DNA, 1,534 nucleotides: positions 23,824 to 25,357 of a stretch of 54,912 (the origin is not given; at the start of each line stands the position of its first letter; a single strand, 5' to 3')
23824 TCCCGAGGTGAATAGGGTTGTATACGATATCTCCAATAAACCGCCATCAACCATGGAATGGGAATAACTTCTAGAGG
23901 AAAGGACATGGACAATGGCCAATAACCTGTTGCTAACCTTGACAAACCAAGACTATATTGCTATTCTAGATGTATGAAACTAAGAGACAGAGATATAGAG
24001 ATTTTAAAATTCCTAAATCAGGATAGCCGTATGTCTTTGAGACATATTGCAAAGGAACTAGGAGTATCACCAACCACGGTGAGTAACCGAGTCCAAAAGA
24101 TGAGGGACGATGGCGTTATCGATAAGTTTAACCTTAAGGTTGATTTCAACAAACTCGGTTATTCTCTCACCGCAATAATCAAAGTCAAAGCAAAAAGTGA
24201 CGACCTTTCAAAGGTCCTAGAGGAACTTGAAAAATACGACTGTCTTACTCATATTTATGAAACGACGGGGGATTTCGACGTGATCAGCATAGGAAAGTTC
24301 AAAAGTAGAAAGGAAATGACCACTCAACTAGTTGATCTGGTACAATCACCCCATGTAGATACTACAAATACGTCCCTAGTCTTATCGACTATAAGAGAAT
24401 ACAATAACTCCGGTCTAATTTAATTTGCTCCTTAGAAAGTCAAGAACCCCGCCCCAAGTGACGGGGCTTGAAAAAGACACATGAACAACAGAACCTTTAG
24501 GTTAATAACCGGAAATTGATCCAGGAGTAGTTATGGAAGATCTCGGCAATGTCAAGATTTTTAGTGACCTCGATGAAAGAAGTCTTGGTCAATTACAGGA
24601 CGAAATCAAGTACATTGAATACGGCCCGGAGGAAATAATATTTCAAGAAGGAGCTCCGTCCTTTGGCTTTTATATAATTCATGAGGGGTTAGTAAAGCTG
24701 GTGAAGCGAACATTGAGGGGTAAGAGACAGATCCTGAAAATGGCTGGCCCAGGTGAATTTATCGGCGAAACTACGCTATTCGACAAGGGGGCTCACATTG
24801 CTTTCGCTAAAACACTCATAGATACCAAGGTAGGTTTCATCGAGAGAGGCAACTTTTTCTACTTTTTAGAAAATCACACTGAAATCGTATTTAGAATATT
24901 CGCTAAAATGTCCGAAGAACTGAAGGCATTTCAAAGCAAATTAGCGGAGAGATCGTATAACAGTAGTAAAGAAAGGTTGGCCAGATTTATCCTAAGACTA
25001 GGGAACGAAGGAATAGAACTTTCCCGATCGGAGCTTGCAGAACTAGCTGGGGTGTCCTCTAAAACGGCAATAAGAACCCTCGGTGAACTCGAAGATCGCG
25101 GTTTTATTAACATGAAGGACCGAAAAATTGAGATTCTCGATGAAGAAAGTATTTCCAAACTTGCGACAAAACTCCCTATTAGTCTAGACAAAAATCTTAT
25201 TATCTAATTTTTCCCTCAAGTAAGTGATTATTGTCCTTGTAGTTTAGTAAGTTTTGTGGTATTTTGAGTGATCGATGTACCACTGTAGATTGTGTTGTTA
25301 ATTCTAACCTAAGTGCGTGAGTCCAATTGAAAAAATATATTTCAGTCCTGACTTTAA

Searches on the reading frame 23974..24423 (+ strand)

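Call 24: search_protein_families(library=pfam, proteins=[window:23974-24423:+])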
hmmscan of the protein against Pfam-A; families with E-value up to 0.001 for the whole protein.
window:23974-24423:+ (149 aa): 22 families
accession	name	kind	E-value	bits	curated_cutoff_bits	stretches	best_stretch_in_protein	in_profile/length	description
PF13412.12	HTH_24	-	4.1e-14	52.3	21.9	1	3-49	1-47/48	Winged helix-turn-helix DNA-binding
PF13404.12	HTH_AsnC-type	-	4e-12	46.2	27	1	7-44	5-42/42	AsnC-type helix-turn-helix domain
PF01037.27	AsnC_trans_reg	-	9.2e-09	35.5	25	1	69-139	3-73/73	Lrp/AsnC ligand binding domain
PF08279.18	HTH_11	-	1.6e-07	31.5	25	1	8-48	3-44/55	HTH domain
PF24034.1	DUF7343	-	1.4e-06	28.5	27.6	1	10-53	8-52/62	Domain of unknown function (DUF7343)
PF18024.7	HTH_50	-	3.8e-06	26.9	27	1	21-42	25-46/50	Helix-turn-helix domain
PF12802.13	MarR_2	-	1.1e-05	25.9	27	1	9-51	9-52/61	MarR family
PF13545.12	HTH_Crp_2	-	1.3e-05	25.5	27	1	19-51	22-55/70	Crp-like helix-turn-helix domain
PF01022.26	HTH_5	-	1.4e-05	25.3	22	1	8-51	5-47/47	Bacterial regulatory protein, arsR family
PF13936.12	HTH_38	-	1.6e-05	25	27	1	9-40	12-41/44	Helix-turn-helix domain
PF01325.25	Fe_dep_repress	-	1.7e-05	25.4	26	1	20-49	23-52/60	Iron dependent repressor, N-terminal DNA binding domain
PF12840.13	HTH_20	-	1.9e-05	25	27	1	9-50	8-49/51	Helix-turn-helix domain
PF25212.1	HVO_A0114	-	1.9e-05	24.8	27.6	1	3-51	20-68/84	HVO_A0114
PF01047.28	MarR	-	2e-05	24.8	24.6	1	8-52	6-50/59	MarR family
PF13384.12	HTH_23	-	5.8e-05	23.2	24.6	1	9-47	9-45/50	Homeodomain-like domain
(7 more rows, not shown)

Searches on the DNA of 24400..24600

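Call 34: search_rna_families(source=window, start=24400, end=24600, threshold=evalue, max_evalue=10, show_alignments=2)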
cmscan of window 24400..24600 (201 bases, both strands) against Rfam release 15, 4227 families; matches with E-value up to 10: 5.
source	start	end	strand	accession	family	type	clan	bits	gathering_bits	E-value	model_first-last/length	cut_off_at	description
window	24430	24474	-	RF01334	CRISPR-DR21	Gene; CRISPR;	-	18.2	48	0.86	1-37/37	no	CRISPR RNA direct repeat element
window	24550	24582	+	RF00490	S-element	Cis-reg;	-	14.5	47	5.2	1-67/67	no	S-element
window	24433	24523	-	RF01772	rnk_pseudo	Cis-reg; leader;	-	12.9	55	8.2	1-108/108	no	Pseudomonas rnk leader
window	24439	24474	+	RF01323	CRISPR-DR10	Gene; CRISPR;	-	12.8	39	3.7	1-37/37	no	CRISPR RNA direct repeat element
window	24446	24475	-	RF01844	SmY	Gene; snRNA; splicing;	-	9.9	39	7.1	50-79/80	no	SmY spliceosomal RNA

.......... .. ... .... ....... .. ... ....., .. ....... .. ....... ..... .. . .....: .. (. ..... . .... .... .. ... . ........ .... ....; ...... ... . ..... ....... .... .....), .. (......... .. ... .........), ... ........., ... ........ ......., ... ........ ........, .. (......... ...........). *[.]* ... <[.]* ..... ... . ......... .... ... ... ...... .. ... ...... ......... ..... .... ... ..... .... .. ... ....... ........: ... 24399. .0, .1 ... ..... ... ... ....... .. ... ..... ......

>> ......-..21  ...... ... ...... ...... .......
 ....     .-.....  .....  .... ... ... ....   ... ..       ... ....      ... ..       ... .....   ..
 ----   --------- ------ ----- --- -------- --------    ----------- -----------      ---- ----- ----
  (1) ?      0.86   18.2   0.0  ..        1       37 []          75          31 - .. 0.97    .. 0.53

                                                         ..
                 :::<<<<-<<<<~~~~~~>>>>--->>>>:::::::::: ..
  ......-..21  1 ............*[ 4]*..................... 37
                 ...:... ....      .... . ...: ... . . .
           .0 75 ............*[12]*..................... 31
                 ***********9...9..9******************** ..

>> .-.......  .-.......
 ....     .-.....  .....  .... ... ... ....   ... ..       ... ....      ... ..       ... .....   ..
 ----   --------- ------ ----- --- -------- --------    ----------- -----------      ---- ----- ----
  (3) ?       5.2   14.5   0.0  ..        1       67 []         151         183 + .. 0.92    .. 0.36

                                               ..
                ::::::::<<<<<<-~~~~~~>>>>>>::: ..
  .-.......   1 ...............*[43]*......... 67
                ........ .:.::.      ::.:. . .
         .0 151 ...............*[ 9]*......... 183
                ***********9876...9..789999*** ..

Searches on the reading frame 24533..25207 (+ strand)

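Call 24: search_protein_families(library=pfam, proteins=[window:24533-25207:+])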
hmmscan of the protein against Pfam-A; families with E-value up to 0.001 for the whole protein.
window:24533-25207:+ (224 aa): 6 families
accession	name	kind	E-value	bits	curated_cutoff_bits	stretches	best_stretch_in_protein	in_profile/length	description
PF00027.35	cNMP_binding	-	1.4e-18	67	27.5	1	29-115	3-89/89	Cyclic nucleotide-binding domain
PF13545.12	HTH_Crp_2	-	7.1e-14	52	27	1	147-206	1-66/70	Crp-like helix-turn-helix domain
PF25213.1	HVO_A0261_N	-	1.3e-05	25.4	35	1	163-198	25-60/86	HVO_A0261 N-terminal domain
PF01418.23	HTH_6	-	5.1e-05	23.6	28.3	1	140-195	12-67/77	Helix-turn-helix domain, rpiR family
PF12840.13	HTH_20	-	0.0007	20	27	0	156-193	13-49/51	Helix-turn-helix domain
PF01047.28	MarR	-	0.00071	19.9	24.6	0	162-193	17-48/59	MarR family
